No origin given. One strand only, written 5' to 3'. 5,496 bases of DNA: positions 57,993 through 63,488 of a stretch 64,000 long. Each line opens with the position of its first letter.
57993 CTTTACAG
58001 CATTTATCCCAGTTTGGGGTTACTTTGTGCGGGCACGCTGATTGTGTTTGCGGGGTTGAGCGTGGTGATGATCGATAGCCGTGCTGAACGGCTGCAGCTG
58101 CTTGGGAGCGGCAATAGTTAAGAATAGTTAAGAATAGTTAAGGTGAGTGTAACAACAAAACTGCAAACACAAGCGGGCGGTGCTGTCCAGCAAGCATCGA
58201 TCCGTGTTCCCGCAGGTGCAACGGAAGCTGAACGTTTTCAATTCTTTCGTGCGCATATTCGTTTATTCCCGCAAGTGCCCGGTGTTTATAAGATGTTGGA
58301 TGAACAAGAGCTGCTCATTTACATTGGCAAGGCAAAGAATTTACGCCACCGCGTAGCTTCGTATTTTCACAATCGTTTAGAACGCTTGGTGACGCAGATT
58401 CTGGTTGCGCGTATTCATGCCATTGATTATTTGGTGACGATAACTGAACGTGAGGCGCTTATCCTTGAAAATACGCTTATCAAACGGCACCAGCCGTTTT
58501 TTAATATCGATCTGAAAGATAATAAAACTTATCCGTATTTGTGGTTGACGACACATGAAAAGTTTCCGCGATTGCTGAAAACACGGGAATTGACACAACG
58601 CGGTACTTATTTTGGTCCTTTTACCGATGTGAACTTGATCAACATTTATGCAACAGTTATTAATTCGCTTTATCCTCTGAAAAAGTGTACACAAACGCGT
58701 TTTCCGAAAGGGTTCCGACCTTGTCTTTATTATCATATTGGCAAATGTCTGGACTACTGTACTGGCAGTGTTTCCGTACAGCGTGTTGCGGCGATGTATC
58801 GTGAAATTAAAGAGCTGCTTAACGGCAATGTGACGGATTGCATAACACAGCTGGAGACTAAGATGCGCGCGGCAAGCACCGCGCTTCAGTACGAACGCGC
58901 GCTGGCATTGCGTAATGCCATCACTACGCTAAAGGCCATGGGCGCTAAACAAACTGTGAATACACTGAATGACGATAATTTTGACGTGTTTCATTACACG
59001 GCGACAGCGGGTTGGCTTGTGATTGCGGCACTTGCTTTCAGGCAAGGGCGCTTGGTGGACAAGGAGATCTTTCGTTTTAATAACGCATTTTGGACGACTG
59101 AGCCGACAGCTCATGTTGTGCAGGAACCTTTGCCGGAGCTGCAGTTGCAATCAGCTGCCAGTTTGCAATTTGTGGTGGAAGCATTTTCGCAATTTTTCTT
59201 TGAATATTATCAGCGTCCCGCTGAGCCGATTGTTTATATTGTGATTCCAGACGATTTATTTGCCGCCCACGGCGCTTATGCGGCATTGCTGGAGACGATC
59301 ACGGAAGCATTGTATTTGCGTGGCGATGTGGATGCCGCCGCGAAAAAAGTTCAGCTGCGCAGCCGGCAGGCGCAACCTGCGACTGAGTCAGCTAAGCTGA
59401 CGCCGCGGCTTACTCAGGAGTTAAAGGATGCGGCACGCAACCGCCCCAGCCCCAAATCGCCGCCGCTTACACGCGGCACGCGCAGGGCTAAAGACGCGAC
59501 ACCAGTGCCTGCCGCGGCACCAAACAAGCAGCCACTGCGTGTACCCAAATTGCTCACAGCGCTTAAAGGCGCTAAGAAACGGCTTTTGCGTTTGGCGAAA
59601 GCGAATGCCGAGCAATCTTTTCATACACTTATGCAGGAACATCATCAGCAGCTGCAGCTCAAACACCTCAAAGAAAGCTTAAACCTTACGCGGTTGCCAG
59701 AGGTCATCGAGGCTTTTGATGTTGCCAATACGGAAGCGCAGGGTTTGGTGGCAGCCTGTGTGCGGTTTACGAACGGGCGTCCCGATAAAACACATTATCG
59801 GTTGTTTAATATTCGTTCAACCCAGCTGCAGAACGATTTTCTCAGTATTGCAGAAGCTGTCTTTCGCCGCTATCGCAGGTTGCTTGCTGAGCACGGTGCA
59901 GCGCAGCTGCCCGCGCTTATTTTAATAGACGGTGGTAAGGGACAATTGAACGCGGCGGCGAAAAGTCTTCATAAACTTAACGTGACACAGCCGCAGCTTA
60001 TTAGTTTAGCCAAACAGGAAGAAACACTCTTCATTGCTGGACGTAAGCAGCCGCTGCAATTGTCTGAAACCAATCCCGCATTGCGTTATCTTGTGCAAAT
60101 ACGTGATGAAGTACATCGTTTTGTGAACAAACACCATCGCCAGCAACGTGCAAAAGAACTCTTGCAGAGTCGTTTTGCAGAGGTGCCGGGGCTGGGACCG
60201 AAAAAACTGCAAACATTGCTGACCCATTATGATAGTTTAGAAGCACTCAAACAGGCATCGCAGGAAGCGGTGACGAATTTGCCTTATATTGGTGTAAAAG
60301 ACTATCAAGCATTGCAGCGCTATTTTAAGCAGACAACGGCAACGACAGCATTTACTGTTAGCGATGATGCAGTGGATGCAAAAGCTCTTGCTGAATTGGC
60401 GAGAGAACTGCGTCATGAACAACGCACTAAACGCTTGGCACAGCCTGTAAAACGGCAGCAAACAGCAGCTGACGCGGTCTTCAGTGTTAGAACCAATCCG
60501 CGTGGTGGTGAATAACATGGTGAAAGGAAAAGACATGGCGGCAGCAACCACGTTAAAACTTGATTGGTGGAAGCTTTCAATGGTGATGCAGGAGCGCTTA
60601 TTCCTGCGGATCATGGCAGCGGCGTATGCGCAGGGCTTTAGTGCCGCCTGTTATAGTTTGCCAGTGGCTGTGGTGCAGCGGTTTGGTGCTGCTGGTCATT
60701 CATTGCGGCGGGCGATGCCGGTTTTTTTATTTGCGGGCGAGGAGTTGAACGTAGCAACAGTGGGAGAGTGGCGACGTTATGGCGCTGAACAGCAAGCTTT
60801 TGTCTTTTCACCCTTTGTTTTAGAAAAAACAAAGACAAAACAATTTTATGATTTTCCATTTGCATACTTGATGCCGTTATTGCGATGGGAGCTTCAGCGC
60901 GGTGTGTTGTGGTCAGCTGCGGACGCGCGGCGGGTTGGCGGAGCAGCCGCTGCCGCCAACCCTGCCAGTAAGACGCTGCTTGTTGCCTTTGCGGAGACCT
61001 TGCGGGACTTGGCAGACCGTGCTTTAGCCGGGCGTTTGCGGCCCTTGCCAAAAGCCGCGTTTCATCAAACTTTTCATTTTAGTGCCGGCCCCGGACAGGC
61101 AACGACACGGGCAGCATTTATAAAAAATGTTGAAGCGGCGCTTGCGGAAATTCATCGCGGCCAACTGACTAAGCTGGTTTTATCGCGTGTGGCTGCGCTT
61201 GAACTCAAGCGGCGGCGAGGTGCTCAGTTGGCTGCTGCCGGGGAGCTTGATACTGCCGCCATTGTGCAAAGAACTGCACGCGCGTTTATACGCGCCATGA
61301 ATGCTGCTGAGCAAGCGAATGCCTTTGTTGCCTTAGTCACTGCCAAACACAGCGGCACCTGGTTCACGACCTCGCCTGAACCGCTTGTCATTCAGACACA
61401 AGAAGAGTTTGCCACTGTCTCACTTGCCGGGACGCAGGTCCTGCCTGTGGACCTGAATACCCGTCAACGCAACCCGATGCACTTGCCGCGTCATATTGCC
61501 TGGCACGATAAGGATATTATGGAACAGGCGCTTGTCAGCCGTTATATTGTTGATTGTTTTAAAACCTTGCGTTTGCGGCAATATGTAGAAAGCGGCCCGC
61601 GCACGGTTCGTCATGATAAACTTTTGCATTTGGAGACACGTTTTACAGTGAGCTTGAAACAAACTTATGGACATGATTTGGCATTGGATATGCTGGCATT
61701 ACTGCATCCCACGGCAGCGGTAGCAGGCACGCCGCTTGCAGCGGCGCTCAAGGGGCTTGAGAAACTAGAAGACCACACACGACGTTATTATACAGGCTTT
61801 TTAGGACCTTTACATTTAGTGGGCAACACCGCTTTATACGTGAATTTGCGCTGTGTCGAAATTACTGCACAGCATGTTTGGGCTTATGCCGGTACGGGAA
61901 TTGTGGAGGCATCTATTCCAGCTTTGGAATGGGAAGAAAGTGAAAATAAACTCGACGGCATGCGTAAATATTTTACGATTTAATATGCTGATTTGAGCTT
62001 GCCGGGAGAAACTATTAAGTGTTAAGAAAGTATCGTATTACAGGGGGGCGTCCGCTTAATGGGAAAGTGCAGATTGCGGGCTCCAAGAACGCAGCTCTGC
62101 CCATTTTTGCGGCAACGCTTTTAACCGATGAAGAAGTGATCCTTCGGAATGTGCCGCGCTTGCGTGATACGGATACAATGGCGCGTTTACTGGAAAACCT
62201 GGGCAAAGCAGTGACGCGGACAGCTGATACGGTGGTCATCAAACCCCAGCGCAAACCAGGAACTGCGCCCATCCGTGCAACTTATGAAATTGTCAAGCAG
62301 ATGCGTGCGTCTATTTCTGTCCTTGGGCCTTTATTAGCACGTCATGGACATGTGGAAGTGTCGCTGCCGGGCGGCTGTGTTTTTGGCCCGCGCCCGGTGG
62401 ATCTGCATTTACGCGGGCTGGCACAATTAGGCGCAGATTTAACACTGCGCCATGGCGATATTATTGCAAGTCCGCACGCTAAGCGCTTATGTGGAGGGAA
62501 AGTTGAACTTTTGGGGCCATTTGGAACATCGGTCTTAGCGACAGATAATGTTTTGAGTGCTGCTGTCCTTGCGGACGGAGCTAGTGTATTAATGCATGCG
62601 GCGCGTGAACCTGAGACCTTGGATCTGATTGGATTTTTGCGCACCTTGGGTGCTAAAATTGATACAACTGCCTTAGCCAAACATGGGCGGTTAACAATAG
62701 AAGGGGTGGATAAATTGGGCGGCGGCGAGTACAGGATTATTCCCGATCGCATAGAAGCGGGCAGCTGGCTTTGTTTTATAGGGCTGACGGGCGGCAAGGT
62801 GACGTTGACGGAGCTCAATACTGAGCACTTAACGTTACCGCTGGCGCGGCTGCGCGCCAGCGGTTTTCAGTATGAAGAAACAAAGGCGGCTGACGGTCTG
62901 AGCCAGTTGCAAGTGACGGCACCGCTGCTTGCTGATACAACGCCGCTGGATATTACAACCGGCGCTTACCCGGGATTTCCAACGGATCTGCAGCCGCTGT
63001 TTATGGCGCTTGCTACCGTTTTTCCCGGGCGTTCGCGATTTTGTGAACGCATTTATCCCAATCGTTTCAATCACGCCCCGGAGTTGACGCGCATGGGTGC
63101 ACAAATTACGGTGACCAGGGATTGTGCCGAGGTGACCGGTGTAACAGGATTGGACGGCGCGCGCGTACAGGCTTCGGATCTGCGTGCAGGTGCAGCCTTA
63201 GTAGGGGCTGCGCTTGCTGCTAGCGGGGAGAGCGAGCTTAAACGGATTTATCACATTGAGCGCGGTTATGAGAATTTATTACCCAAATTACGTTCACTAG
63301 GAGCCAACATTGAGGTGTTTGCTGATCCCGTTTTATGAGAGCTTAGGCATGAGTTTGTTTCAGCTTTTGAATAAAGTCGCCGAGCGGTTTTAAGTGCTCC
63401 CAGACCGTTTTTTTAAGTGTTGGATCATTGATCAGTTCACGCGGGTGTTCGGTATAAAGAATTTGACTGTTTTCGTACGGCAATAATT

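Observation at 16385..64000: Recurrent pattern: five recent tandem segmental duplications in 64 kb, four of them straddling convergent gene ends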

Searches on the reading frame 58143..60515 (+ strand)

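Call 49: search_protein_families(library=pfam, proteins=[window:58143-60515:+], max_evalue=0.0001)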
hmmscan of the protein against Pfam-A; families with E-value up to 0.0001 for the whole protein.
window:58143-60515:+ (790 aa): 6 families
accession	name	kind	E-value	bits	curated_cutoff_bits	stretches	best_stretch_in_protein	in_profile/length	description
PF08459.17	UvrC_RNaseH_dom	-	2.9e-44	151.1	22.3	1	510-660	1-157/159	UvrC RNAse H endonuclease domain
PF14520.12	HHH_5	-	3.3e-07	31.1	27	1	679-722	5-49/57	Helix-hairpin-helix domain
PF02151.25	UVR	-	7.9e-06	25.9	21.5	1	234-265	4-35/36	UvrB/uvrC motif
PF01541.30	GIY-YIG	-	1.5e-05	25.6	22.6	1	47-118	3-74/78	GIY-YIG catalytic domain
PF22920.2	UvrC_RNaseH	-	2.7e-05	24.5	24.3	0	280-320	2-42/116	UvrC Ribonuclease H-like domain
PF12826.13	HHH_2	-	0.0001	22.9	27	0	682-733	9-60/64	Helix-hairpin-helix motif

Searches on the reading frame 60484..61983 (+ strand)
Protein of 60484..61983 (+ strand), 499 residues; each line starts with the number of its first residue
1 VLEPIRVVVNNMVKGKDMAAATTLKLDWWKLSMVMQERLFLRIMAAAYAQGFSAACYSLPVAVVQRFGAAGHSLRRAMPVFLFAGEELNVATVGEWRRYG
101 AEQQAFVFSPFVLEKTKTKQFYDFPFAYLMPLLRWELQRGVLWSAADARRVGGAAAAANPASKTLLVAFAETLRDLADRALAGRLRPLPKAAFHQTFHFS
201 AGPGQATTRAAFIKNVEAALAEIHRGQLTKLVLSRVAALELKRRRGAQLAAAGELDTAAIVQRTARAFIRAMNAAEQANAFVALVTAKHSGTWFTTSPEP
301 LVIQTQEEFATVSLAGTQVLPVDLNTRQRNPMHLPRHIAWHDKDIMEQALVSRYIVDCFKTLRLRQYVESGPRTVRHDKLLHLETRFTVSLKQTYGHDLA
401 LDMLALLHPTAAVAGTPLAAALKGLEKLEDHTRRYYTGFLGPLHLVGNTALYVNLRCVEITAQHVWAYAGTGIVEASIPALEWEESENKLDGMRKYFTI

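Call 49: search_protein_families(library=pfam, proteins=[window:60484-61983:+], max_evalue=0.0001)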
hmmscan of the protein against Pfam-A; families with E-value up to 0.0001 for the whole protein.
window:60484-61983:+ (499 aa): 1 family
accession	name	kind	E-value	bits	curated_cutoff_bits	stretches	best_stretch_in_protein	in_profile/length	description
PF00425.24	Chorismate_bind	-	2e-45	155.8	27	1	210-489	3-257/257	chorismate binding enzyme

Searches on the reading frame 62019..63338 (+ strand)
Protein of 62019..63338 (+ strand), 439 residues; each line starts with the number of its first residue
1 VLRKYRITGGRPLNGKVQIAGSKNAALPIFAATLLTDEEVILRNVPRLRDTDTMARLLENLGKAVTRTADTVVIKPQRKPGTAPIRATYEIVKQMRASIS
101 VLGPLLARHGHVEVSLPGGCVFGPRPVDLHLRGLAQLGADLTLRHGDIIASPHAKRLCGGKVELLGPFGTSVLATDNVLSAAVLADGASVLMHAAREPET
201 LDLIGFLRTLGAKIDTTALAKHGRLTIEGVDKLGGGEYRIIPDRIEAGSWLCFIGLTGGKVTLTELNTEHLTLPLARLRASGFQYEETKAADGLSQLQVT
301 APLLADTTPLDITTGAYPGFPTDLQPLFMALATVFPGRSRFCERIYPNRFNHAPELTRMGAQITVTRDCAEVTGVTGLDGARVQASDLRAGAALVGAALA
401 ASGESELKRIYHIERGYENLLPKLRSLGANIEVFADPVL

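Call 7: search_protein_families(library=ncbifam, proteins=[window:62019-63338:+])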
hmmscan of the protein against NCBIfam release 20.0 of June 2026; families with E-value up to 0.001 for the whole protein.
window:62019-63338:+ (439 aa): 4 families
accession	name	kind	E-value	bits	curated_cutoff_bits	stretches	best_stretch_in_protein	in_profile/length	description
NF006873.0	PRK09369.1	subfamily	1.2e-139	465.6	297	1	4-433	3-416/419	UDP-N-acetylglucosamine 1-carboxyvinyltransferase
TIGR01072.1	murA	equivalog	1.4e-134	449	392.7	1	3-432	2-415/416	UDP-N-acetylglucosamine 1-carboxyvinyltransferase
NF009470.0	PRK12830.1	equivalog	1.3e-106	356.8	552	1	3-433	2-414/417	UDP-N-acetylglucosamine 1-carboxyvinyltransferase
TIGR01356.1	aroA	equivalog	2.7e-14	52.8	287.25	1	15-428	1-413/415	3-phosphoshikimate 1-carboxyvinyltransferase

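Call 8: find_encoding_contigs(protein=window:62019-63338:+, flank=10000, max_places=6)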
Protein window:62019-63338:+ (439 aa): no gene with exactly this product is on record in the collection.

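Call 9: find_homologous_proteins(query=window:62019-63338:+, max_evalue=1e-30)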
Query window:62019-63338:+ (439 aa): 8000 proteins with E <= 1e-30 among 8000 candidates; the best 120 are listed.
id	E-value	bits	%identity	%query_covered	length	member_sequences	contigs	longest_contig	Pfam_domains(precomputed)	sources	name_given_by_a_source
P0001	9.7e-286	966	100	100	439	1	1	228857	PF00275.26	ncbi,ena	-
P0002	1.8e-167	576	63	100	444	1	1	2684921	PF00275.26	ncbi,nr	ncbi:UDP-N-acetylglucosamine 1-carboxyvinyltransferase [Spirochaetota bacterium]|nr:UDP-N-acetylgluc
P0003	1.1e-129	451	52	100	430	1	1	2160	PF00275.26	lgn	-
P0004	2.7e-129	450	52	100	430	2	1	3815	PF00275.26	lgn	-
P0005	2.7e-129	450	52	100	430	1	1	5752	PF00275.26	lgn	-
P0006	3.1e-129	450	52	100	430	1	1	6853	PF00275.26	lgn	-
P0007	4.0e-129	450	52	100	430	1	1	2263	PF00275.26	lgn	-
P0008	5.5e-126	439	53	100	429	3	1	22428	PF00275.26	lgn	-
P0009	6.7e-126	439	51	100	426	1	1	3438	PF00275.26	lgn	-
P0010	1.2e-124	435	52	100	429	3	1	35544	PF00275.26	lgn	-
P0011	1.9e-124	434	51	97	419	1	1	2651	PF00275.26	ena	-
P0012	5.3e-124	433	53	100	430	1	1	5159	PF00275.26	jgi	jgi:UDP-N-acetylglucosamine 1-carboxyvinyltransferase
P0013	2.4e-123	431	52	100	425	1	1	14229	PF00275.26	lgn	-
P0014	1.4e-122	428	53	98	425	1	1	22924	PF00275.26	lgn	-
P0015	3.1e-122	427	52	100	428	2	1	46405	PF00275.26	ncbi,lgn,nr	ncbi:MAG: UDP-N-acetylglucosamine 1-carboxyvinyltransferase [Spirochaetes bacterium]|nr:UDP-N-acetyl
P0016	4.0e-122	427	51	98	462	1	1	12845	PF00275.26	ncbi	-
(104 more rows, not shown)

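Call 10: find_encoding_contigs(protein=P0001, flank=10000, max_places=4)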
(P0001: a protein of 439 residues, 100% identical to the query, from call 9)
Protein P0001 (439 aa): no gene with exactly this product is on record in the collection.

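Call 11: find_encoding_contigs(protein=P0002, flank=10000, max_places=4)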
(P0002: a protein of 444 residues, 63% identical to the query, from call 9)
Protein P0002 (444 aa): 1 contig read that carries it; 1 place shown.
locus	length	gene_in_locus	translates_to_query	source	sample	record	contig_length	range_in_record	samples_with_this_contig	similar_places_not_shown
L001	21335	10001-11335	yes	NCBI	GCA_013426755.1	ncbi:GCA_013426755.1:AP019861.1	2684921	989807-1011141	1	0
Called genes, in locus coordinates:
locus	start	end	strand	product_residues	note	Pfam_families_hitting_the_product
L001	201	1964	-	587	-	-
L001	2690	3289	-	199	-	PF00163:Ribosomal_S4, PF01479:S4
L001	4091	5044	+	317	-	PF00892:EamA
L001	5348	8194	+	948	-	-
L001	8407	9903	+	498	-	PF00425:Chorismate_bind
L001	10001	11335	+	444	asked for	PF00275:EPSP_synthase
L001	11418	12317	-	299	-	PF03167:UDG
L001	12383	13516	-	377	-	-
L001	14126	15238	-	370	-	PF00266:Aminotran_5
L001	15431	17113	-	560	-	PF01676:Metalloenzyme, PF06415:iPGM_N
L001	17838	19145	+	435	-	PF01547:SBP_bac_1, PF13416:SBP_bac_8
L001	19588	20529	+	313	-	PF00528:BPD_transp_1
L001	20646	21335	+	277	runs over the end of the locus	PF00528:BPD_transp_1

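Call 15: find_related_loci(query=window:62019-63338:+, collection=genome_contigs, flank=10000)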
Query window:62019-63338:+ (439 aa) in genome_contigs; peptide patterns used: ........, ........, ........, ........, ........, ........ (x = any residue, [..] = any of these).
599 stretches matched a pattern (row limit reached: there are more); 539 encode a relative of the query (tblastn E <= 1e-3); the best 80 are kept; 80 distinct loci.
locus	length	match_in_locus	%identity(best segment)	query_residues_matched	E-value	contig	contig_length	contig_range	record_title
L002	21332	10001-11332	63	1-439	5e-170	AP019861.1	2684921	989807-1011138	Spirochaetes bacterium COTS27 DNA, nearly complete genome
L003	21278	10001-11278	46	1-439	6e-114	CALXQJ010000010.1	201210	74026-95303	MAG: uncultured Spirochaetes bacterium isolate E21__bin371 genome assembly, contig: E21__k127_3932942, whole genome shot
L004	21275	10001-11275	46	2-439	5e-112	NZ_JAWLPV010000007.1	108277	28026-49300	Brachyspira pilosicoli strain JJ15 JJ15_N7_l=108277_d=1.16x, whole genome shotgun sequence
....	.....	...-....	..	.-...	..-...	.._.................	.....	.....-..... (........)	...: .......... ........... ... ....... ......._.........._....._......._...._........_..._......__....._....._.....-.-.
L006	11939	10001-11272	48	2-439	2e-108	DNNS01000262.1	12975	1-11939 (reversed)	MAG TPA_asm: Spirochaetia bacterium isolate UBA12135 contig_4771, whole genome shotgun sequence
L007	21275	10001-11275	46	2-439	3e-107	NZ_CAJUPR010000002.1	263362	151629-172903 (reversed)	MAG: uncultured Brachyspira sp. isolate MGBC162742, whole genome shotgun sequence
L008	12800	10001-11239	47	1-431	2e-106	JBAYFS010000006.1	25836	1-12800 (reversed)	MAG: Elusimicrobiaceae bacterium isolate SO_2016_GW1_107 scaffold03336_OW334_2016, whole genome shotgun sequence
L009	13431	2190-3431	49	5-432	2e-106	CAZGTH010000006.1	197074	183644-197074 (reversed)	MAG TPA_asm: uncultured Planctomycetales bacterium isolate SRP329715_co2_383 genome assembly, contig: NODE_110_length_19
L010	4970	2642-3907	46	1-436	7e-107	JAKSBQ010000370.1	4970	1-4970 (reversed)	MAG: Opitutales bacterium isolate MAG.200 k141_2904206, whole genome shotgun sequence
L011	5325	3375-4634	44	4-436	4e-106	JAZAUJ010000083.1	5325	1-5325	MAG: Anaerovoracaceae bacterium isolate R83_purified_bin401 k141_755509_length_5325_cov_7.0000, whole genome shotgun seq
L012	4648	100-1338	45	4-431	4e-105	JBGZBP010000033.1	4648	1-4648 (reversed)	MAG: Bacillota bacterium isolate D-61_MAG_33 D-61__84010, whole genome shotgun sequence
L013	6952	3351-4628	46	1-439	9e-105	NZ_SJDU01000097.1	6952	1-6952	Brachyspira catarrhinii strain Z12 Contig_97, whole genome shotgun sequence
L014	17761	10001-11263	45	5-439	2e-104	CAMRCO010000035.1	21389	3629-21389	MAG TPA_asm: uncultured Spirochaetia bacterium isolate ERR3140044_bin.2_metaWRAP_v1.3_MAG genome assembly, contig: ERZ47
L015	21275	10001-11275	46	2-439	3e-104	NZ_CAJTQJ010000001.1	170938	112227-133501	MAG: uncultured Brachyspira sp. isolate MGBC110401, whole genome shotgun sequence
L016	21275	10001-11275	45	2-439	5e-104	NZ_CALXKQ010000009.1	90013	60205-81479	MAG: uncultured Brachyspira sp. isolate BRZ_RR__bin40 BRZ_RR__NODE_249_length_90013_cov_13.703634, whole genome shotgun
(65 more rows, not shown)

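Call 33: list_cluster_members(proteins=[P0001])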
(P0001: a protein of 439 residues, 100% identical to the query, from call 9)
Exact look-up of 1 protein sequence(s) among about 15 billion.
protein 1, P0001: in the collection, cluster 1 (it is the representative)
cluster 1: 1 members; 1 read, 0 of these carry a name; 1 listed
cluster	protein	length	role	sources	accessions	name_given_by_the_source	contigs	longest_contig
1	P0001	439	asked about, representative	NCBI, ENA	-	-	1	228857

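Call 83: find_encoding_contigs(protein=P0016, flank=10000, max_places=1)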
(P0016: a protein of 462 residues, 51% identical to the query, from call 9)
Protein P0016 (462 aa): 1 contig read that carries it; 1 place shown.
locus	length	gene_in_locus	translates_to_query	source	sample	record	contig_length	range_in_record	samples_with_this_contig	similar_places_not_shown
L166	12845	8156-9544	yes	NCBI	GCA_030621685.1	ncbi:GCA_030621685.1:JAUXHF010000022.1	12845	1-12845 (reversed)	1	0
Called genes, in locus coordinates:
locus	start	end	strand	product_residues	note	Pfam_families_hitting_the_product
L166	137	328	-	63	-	-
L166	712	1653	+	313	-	PF00892:EamA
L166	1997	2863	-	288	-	PF01555:N6_N4_Mtase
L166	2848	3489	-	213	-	PF15514:ThaI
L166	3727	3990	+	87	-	-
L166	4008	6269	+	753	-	PF01541:GIY-YIG (weak), PF27096:UvrC_M, PF02151:UVR, PF22920:UvrC_RNaseH (faint), PF08459:UvrC_RNaseH_dom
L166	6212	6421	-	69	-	-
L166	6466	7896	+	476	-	PF00425:Chorismate_bind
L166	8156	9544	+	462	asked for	PF00275:EPSP_synthase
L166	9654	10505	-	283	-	PF03167:UDG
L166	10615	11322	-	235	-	-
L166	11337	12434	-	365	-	PF00266:Aminotran_5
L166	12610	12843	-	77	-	?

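Call 84: find_encoding_contigs(protein=P0010, flank=10000, max_places=1)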
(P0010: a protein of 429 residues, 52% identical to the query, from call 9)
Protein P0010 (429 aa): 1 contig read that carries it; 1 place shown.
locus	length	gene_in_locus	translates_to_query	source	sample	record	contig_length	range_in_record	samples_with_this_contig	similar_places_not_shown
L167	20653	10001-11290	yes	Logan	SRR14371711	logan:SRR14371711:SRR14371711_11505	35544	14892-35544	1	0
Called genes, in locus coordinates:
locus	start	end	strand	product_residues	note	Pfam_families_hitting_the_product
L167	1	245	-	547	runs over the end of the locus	PF13522:GATase_6, PF13537:GATase_7, PF00733:Asn_synthase, PF03054:tRNA_Me_trans (faint)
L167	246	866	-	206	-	PF08241:Methyltransf_11, PF13489:Methyltransf_23 (weak), PF08242:Methyltransf_12 (weak), PF13649:Methyltransf_25 (weak), PF13847:Methyltransf_31 (weak)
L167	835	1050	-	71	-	-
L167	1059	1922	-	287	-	PF01209:Ubie_methyltran, PF13489:Methyltransf_23, PF05175:MTS (weak), PF13847:Methyltransf_31, PF08241:Methyltransf_11, PF08242:Methyltransf_12, PF13649:Methyltransf_25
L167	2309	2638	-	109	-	-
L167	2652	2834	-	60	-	PF16861:Carbam_trans_C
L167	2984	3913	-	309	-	-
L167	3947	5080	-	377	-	PF00534:Glycos_transf_1, PF13692:Glyco_trans_1_4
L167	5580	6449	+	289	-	PF00892:EamA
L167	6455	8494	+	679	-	PF01541:GIY-YIG, PF27096:UvrC_M, PF22920:UvrC_RNaseH, PF08459:UvrC_RNaseH_dom, PF14520:HHH_5 (faint)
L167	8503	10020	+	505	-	PF00425:Chorismate_bind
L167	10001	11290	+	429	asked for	PF00275:EPSP_synthase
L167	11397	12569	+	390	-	PF08442:ATP-grasp_2, PF24948:Citrate_synth_N, PF00549:Ligase_CoA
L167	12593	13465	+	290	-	PF02629:CoA_binding, PF00549:Ligase_CoA, PF13607:Succ_CoA_lig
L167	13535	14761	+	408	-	PF00586:AIRS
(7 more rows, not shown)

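Call 85: find_encoding_contigs(protein=P0015, flank=10000, max_places=1)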
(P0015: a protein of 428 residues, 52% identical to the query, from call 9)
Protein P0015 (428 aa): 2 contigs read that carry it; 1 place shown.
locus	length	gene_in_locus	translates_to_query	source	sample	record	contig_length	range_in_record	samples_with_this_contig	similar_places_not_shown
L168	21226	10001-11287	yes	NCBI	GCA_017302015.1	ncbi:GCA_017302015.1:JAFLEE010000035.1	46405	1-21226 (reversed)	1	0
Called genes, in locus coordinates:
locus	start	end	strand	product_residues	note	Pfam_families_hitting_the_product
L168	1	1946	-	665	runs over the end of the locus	PF02922:CBM_48, PF00128:Alpha-amylase, PF02806:Alpha-amylase_C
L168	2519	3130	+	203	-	-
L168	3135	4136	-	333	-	PF01408:GFO_IDH_MocA, PF02894:GFO_IDH_MocA_C, PF22725:GFO_IDH_MocA_C3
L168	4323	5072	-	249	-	PF01261:AP_endonuc_2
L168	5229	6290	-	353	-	PF01408:GFO_IDH_MocA, PF02894:GFO_IDH_MocA_C, PF22725:GFO_IDH_MocA_C3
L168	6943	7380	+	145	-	PF00571:CBS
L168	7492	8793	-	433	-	PF01408:GFO_IDH_MocA, PF22725:GFO_IDH_MocA_C3 (weak), PF02894:GFO_IDH_MocA_C (weak)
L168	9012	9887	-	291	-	PF12833:HTH_18, PF00165:HTH_AraC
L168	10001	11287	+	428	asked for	PF00275:EPSP_synthase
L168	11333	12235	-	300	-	PF00892:EamA, PF06027:SLC35F (weak), PF00892:EamA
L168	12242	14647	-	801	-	-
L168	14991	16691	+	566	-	PF01514:YscJ_FliF, PF08345:YscJ_FliF_C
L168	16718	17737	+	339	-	PF03448:MgtE_N (faint), PF14842:FliG_N, PF14841:FliG_M, PF14842:FliG_N, PF01706:FliG_C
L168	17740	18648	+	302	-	PF02108:FliH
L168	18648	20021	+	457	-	PF02874:ATP-synt_ab_N (faint), PF00006:ATP-synt_ab, PF18269:T3SS_ATPase_C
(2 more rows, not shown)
